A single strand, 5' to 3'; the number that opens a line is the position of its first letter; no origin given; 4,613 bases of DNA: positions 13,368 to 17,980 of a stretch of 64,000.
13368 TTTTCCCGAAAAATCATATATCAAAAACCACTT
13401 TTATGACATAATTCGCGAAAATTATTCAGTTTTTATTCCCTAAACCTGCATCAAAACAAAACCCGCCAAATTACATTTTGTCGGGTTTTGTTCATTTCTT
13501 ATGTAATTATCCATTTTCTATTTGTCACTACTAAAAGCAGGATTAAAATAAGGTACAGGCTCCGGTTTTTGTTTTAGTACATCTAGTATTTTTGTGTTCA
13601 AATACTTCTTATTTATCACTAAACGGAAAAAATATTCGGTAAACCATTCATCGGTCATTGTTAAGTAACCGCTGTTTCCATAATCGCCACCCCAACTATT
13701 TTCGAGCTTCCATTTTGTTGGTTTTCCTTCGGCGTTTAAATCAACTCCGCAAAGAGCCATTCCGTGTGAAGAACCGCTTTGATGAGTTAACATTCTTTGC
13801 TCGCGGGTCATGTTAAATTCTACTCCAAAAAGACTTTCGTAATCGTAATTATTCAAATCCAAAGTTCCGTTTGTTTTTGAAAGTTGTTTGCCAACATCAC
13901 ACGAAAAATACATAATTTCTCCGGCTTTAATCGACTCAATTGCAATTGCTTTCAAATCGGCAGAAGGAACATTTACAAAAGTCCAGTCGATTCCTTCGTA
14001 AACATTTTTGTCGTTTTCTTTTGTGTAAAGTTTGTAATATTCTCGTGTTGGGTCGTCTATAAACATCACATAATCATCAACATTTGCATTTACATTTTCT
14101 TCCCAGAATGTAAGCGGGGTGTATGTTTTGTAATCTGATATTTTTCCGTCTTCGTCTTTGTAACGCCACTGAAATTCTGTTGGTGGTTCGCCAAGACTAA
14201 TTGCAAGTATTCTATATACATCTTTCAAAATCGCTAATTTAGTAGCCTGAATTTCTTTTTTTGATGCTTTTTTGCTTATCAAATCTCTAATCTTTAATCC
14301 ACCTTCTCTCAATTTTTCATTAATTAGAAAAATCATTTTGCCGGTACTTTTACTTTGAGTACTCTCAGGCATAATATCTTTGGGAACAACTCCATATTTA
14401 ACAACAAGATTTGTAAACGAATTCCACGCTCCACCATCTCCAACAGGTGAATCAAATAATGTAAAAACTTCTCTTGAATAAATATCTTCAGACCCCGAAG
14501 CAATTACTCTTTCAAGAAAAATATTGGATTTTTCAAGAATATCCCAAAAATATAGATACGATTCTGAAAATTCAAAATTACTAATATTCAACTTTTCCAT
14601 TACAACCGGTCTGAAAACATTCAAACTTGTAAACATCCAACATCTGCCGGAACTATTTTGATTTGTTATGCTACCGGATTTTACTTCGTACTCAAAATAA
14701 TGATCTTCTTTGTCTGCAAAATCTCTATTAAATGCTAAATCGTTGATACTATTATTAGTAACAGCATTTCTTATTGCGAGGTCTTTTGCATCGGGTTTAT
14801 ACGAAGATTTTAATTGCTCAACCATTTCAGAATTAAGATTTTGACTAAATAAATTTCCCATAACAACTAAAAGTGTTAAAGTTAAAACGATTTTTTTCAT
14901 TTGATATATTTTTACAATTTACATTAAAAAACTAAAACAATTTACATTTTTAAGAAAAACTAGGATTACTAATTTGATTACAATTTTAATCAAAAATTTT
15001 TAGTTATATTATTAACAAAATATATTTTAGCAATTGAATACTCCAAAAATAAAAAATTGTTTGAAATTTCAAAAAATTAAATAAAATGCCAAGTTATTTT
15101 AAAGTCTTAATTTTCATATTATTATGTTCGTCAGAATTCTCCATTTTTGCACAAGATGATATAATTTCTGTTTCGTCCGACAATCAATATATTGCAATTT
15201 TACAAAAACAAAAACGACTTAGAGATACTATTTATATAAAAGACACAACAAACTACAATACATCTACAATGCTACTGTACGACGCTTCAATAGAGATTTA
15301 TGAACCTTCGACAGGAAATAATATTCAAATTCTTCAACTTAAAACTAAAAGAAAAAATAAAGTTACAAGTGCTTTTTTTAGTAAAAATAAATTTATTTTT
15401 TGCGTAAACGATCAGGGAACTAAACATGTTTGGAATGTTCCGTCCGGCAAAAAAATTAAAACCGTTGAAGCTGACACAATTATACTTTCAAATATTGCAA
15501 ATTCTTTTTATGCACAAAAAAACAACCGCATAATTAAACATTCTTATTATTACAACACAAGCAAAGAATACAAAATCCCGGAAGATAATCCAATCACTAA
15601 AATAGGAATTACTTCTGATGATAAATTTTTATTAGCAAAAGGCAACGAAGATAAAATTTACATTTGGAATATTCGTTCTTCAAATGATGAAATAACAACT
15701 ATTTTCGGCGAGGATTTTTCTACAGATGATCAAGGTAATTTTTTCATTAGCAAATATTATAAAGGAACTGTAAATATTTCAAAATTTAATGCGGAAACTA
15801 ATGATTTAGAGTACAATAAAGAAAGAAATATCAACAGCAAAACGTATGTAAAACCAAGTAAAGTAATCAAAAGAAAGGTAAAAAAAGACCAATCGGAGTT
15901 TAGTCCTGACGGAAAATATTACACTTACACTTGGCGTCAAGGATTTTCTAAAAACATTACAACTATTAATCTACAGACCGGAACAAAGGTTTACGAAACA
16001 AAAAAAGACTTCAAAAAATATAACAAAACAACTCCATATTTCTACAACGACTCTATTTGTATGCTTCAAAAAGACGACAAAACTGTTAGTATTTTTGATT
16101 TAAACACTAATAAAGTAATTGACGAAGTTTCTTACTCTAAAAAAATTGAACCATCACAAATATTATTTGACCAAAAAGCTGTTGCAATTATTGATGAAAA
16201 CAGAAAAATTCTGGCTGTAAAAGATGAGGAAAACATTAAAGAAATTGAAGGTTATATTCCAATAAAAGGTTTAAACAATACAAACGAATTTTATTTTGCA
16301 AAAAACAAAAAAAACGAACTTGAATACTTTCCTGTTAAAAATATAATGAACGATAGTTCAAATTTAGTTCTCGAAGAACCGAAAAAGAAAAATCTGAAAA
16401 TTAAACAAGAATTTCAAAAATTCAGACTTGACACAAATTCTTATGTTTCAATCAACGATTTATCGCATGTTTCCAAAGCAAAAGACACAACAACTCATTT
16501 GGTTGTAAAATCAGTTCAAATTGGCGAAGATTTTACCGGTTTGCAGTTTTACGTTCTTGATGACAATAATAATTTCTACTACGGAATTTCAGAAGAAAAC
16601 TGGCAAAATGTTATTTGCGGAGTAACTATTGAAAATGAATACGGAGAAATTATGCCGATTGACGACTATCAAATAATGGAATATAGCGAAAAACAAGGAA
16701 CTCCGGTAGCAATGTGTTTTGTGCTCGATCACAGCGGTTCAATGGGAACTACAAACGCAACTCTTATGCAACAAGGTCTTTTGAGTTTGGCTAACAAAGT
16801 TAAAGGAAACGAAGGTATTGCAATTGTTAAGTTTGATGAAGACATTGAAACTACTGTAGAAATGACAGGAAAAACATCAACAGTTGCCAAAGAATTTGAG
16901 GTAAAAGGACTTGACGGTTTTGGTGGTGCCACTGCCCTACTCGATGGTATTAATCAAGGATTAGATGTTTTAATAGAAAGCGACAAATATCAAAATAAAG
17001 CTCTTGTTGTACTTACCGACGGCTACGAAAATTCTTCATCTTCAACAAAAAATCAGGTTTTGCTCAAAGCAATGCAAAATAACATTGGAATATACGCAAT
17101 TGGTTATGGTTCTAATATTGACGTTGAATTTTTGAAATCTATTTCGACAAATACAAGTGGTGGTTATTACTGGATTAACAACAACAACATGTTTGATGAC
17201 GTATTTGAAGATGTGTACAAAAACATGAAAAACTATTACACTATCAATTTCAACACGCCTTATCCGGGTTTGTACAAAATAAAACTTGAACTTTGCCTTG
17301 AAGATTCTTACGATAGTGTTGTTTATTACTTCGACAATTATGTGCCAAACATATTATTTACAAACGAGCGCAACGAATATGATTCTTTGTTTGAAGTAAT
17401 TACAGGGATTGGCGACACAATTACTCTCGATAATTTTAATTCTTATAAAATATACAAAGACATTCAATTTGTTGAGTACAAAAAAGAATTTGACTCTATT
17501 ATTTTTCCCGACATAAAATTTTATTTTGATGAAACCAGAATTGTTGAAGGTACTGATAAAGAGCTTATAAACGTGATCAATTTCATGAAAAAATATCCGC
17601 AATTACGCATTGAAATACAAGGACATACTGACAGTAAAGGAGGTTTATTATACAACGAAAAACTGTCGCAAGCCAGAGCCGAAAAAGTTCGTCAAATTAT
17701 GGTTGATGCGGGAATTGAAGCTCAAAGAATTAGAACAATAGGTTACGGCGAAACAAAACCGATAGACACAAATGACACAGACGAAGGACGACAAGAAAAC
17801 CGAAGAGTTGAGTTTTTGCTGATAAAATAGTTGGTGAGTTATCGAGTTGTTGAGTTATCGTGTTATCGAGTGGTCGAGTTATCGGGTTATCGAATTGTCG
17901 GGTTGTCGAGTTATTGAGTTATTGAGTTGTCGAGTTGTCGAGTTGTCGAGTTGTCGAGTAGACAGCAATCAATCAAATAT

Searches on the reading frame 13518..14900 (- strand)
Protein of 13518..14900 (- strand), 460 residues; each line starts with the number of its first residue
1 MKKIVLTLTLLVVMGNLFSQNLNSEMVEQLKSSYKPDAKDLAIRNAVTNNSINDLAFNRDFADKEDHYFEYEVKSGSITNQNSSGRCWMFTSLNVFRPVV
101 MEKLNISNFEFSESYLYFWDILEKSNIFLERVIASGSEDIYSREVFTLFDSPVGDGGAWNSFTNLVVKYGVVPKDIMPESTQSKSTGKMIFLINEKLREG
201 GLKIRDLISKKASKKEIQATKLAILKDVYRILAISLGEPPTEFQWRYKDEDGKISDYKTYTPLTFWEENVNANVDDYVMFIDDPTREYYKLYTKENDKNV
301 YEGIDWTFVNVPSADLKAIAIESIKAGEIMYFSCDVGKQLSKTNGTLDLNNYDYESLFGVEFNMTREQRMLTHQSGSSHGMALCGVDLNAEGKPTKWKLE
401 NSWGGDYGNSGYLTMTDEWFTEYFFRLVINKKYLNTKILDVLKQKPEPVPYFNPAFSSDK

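Call 87: search_protein_families(library=pfam, proteins=[window:13518-14900:-], max_evalue=0.00001)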
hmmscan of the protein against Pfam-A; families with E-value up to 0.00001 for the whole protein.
window:13518-14900:- (460 aa): 2 families
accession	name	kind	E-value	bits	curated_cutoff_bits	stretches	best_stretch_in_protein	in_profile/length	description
PF03051.21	Peptidase_C1_2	-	1.2e-140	469.7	22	1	22-451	2-433/438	Peptidase C1-like family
PF00112.29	Peptidase_C1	-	8.6e-06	26.4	20.7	0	376-417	165-204/220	Papain family cysteine protease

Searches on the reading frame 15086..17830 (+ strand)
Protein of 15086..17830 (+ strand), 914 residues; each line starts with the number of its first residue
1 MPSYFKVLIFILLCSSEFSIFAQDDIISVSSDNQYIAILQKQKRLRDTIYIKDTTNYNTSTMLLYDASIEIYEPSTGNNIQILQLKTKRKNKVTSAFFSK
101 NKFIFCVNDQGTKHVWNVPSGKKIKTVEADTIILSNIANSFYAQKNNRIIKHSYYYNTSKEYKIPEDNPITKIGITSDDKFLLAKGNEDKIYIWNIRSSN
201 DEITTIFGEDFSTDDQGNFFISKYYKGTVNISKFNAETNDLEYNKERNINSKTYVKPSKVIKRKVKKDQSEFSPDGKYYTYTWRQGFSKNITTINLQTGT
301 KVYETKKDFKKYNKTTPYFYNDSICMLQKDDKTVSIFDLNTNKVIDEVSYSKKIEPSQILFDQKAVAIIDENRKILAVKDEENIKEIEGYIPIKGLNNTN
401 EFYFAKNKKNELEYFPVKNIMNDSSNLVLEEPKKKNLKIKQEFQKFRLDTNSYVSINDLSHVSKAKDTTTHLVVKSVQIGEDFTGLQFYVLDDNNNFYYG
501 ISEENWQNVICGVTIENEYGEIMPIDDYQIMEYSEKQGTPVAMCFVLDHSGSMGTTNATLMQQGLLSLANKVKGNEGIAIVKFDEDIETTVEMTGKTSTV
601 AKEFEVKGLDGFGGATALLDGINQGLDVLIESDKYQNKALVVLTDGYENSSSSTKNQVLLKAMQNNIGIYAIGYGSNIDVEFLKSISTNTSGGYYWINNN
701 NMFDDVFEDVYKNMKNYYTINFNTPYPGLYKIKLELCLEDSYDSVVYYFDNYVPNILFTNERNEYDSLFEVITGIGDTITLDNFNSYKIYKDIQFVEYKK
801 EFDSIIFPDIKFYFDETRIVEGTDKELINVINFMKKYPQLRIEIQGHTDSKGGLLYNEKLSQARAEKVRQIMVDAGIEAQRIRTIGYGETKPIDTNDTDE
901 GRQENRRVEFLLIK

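Call 9: search_protein_families(library=pfam, proteins=[window:15086-17830:+])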
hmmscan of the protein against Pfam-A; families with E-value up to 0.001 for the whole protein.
window:15086-17830:+ (914 aa): 6 families
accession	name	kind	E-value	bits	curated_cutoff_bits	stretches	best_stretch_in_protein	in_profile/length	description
PF00691.25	OmpA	-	1e-21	77.6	27.2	1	812-906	2-98/98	OmpA family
PF00092.34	VWA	-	1.4e-15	58.4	23.8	1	544-698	3-162/174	von Willebrand factor type A domain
PF13519.12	VWA_2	-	3.4e-09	37.7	27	1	544-646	2-106/107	von Willebrand factor type A domain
PF24807.1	WD40_CDC20-Fz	-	4.7e-08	33.1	200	1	66-201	28-169/292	CDC20/Fizzy WD40 domain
PF25174.1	Beta-prop_THOC3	-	5.3e-08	32.6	305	0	68-132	111-172/272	THOC3 beta-propeller domain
PF24814.1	WD40_Prp19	-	1.1e-06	28.4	320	0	329-389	196-258/281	Prp19 WD40 domain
